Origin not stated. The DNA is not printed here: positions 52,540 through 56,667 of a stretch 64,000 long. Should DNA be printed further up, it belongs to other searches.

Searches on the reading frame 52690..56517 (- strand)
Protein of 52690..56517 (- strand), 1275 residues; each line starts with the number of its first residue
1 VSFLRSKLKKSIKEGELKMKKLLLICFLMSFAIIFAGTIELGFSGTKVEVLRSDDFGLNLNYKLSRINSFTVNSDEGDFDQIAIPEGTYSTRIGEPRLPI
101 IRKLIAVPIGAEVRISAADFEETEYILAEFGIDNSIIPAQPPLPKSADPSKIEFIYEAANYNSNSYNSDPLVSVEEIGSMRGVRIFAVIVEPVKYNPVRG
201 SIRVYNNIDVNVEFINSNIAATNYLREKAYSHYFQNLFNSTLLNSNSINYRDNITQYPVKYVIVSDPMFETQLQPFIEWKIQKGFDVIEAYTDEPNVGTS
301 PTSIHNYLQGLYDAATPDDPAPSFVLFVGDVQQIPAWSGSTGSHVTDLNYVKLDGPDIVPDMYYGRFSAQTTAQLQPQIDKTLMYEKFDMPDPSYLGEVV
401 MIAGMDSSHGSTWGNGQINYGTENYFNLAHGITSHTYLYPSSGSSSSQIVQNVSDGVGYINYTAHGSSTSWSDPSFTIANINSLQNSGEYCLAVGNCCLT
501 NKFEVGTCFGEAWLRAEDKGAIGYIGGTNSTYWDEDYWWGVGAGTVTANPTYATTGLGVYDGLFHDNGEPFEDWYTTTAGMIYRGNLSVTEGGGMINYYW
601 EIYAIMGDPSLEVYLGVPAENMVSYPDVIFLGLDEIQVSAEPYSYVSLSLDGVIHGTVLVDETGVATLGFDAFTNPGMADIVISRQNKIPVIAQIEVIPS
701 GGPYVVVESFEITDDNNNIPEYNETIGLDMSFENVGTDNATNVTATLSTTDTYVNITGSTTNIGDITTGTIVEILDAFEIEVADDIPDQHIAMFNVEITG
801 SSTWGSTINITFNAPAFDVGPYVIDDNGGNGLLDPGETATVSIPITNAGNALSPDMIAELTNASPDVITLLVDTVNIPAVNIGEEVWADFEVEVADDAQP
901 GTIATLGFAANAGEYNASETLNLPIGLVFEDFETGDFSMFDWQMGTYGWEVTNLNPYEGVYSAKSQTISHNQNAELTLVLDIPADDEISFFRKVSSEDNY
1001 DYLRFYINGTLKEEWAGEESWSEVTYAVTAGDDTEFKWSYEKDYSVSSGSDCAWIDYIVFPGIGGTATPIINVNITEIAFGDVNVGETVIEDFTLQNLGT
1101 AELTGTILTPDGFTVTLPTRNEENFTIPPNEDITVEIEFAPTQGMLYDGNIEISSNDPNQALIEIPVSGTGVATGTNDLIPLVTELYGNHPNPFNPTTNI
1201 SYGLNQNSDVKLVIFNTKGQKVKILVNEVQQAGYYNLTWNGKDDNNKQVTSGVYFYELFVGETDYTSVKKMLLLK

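Call 84: search_protein_families(library=pfam, max_evalue=0.00001, proteins=[window:52690-56517:-])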
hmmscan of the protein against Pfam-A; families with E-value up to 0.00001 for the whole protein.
window:52690-56517:- (1275 aa): 6 families
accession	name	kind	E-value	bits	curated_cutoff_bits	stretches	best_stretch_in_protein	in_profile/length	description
PF01364.23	Peptidase_C25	-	1.3e-59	202.8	23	1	261-613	1-374/374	Peptidase family C25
PF08126.16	Propeptide_C25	-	5.7e-21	75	22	1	47-219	10-177/205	Propeptide_C25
PF03785.20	Peptidase_C25_C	-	5.3e-16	58.7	25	1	618-696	1-79/79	Peptidase family C25, C terminal ig-like domain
PF22073.2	Cep192_D4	-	7e-13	49.2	35.5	1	1069-1171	2-111/112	Cep192 domain 4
PF13860.13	FlgD_ig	-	5.3e-09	36.4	27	1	1197-1254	9-69/79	FlgD Ig-like domain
PF22544.2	HYDIN_VesB_CFA65-like_Ig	-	3e-08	34.3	25.5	1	1069-1165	1-97/100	HYDIN/CFA65/VesB-like, Ig-like domain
